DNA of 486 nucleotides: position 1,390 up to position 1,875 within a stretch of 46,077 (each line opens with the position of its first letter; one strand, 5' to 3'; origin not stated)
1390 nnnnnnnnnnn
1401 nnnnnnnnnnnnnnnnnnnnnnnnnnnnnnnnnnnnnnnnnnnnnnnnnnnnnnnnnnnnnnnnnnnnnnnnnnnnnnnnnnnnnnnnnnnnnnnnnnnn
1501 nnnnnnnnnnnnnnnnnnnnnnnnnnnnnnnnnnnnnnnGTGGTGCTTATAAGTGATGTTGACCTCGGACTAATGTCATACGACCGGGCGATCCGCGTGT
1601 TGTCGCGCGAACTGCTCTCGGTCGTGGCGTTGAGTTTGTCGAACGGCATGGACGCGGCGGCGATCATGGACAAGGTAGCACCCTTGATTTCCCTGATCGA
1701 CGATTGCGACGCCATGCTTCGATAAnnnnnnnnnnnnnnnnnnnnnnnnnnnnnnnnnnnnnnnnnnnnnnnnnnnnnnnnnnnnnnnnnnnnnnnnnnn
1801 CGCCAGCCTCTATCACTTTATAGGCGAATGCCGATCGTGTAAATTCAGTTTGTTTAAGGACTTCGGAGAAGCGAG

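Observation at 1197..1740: Tandemly duplicated cassette: extended -10 promoter, covarying leader hairpin and small helical ORF, convergent on the RHH transcript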

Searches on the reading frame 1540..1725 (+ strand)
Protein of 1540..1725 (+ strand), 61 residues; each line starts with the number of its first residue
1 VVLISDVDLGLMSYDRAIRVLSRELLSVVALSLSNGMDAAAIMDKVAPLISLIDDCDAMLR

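Call 6: search_protein_families(library=pfam, proteins=[window:1540-1725:+], max_evalue=1)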
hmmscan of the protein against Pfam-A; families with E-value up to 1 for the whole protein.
window:1540-1725:+ (61 aa): 0 families

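Call 7: search_protein_families(library=phrogs, proteins=[window:1540-1725:+], max_evalue=1)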
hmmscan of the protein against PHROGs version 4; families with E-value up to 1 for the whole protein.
window:1540-1725:+ (61 aa): 0 families

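Call 43: find_homologous_proteins(query=A3, max_evalue=1)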
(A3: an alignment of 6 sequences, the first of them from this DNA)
Query A3 (6 sequences) (61 aa, profile of the alignment): 5 proteins with E <= 1 among 66 candidates.
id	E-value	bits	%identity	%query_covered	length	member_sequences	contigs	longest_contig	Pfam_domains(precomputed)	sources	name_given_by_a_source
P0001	1.2e-26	111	98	100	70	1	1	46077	-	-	-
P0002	1.2e-26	111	98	98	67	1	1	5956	-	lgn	-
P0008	5.2e-26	108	33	98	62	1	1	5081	-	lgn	-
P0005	6.7e-26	108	47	97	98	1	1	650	-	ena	-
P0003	2.6e-13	68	40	69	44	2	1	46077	-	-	-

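Call 44: search_solved_structures(query=A3, max_evalue=10)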
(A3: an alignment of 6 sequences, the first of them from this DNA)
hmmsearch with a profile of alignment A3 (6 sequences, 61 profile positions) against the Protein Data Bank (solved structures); distinct sequences matched with E-value up to 10: 2.
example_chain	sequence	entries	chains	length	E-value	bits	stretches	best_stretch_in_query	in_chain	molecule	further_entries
6veh_A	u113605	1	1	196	0.44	14.1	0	45-60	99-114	HEAT repeat domain-containing protein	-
3o3x_A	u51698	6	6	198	0.6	13.7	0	10-29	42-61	gp41-5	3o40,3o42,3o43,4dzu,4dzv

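Call 51: find_related_loci(query=A4, collection=metagenome_contigs, flank=3000)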
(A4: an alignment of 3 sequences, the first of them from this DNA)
Query A4 (61 aa) in metagenome_contigs; peptide patterns used: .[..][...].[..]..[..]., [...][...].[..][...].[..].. (x = any residue, [..] = any of these).
155 stretches matched a pattern, but none encodes a relative of the query by tblastn (E <= 1e-3).

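Call 52: find_related_loci(query=A4, collection=genome_contigs, flank=3000)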
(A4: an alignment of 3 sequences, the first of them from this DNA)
Query A4 (61 aa) in genome_contigs; peptide patterns used: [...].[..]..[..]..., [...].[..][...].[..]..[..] (x = any residue, [..] = any of these).
158 stretches matched a pattern, but none encodes a relative of the query by tblastn (E <= 1e-3).

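Call 66: predict_structure(alignment_id=A6)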
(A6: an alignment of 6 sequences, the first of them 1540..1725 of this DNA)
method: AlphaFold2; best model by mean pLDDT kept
length: 61 residues; sequences in the alignment: 6
mean_pLDDT: 86.2   pTM: 0.67
mean pLDDT of the five models: 86.2, 84.8, 83.0, 81.7, 80.4
residues with pLDDT >= 90: 30; 70-90: 23; 50-70: 8; < 50: 0
segments of 3 or more residues with pLDDT < 50: none
pLDDT, mean of each block of 10 residues (from residue 1): 66 86 92 95 92 88 78
secondary structure, 60 per line:
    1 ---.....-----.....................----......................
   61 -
elements in order: H4-8 H14-34 H39-60

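Call 68: fold_search(model_id=the predicted structure, library=pdb)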
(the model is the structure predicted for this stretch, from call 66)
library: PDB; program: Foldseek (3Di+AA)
matches with E <= 10: 60; with E <= 0.001: 0
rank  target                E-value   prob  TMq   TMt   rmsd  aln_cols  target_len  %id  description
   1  2f66_B                2.6e+00  0.11  0.33  0.21   5.2        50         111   18  Structure of the ESCRT-I endosomal trafficking complex (released 2006-04-18)
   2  5lcy_A                3.0e+00  0.16  0.44  0.35   3.3        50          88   16  Formaldehyde-Responsive Regulator FrmR E64H variant from Salmonella enterica serovar Typhimurium (released 2016-08-10)
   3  2p22_B                3.0e+00  0.10  0.32  0.23   5.1        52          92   17  Structure of the Yeast ESCRT-I Heterotetramer Core (released 2007-06-05)
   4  2f6m_B                3.4e+00  0.07  0.30  0.19   5.3        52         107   19  Structure of a Vps23-C:Vps28-N subcomplex (released 2006-04-18)
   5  6r1m_A                3.6e+00  0.07  0.33  0.08   7.3        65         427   22  Crystal structure of E. coli seryl-tRNA synthetase complexed to seryl sulfamoyl adenosine (released 2020-01-22)
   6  5n8y_N                3.9e+00  0.18  0.53  0.36   4.1        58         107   12  KaiCBA circadian clock backbone model based on a Cryo-EM density (released 2017-03-29)
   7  7a0r_V                3.9e+00  0.15  0.45  0.45   3.9        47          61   11  50S Deinococcus radiodurans ribosome bounded with mycinamicin I (released 2021-08-18)
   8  5uae_D                4.1e+00  0.51  0.68  0.70   1.7        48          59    8  Crystal structure of the coiled-coil domain from Listeria Innocua Phage Integrase (Trigonal Form) (released 2017-05-24)
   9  5lcy_B                4.4e+00  0.13  0.44  0.35   3.2        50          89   16  Formaldehyde-Responsive Regulator FrmR E64H variant from Salmonella enterica serovar Typhimurium (released 2016-08-10)
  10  9q1v_A                4.7e+00  0.30  0.61  0.55   3.2        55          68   20  Crystal Structure of de novo design FimH minibinder F7 complex (released 2025-09-17)
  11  3k9a                  5.1e+00  0.38  0.65  0.50   2.0        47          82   11  Crystal Structure of HIV gp41 with MPER (released 2010-05-26)
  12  4kis_A                5.4e+00  0.30  0.64  0.14   2.4        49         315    8  Crystal Structure of a LSR-DNA Complex (released 2013-07-10)
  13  2d3o_W                5.4e+00  0.09  0.44  0.41   3.9        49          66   10  Structure of Ribosome Binding Domain of the Trigger Factor on the 50S ribosomal subunit from D. radiodurans (released 2005-12-06)
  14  8p2f_2                5.4e+00  0.06  0.30  0.29   5.7        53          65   13  Staphylococcus aureus 70S ribosome with elongation factor G locked with fusidic acid cyclopentane in post-translocatio (released 2024-05-01)
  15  5uae_B                5.8e+00  0.35  0.67  0.72   1.8        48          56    8  Crystal structure of the coiled-coil domain from Listeria Innocua Phage Integrase (Trigonal Form) (released 2017-05-24)
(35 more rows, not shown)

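Call 78: search_protein_families(library=padloc, proteins=[window:1540-1725:+], max_evalue=0.1)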
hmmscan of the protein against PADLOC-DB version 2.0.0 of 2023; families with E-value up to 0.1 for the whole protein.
window:1540-1725:+ (61 aa): 0 families

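Call 79: search_protein_families(library=ncbifam, proteins=[window:1540-1725:+], max_evalue=0.1)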
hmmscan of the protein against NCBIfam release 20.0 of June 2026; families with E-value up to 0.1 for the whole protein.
window:1540-1725:+ (61 aa): 0 families
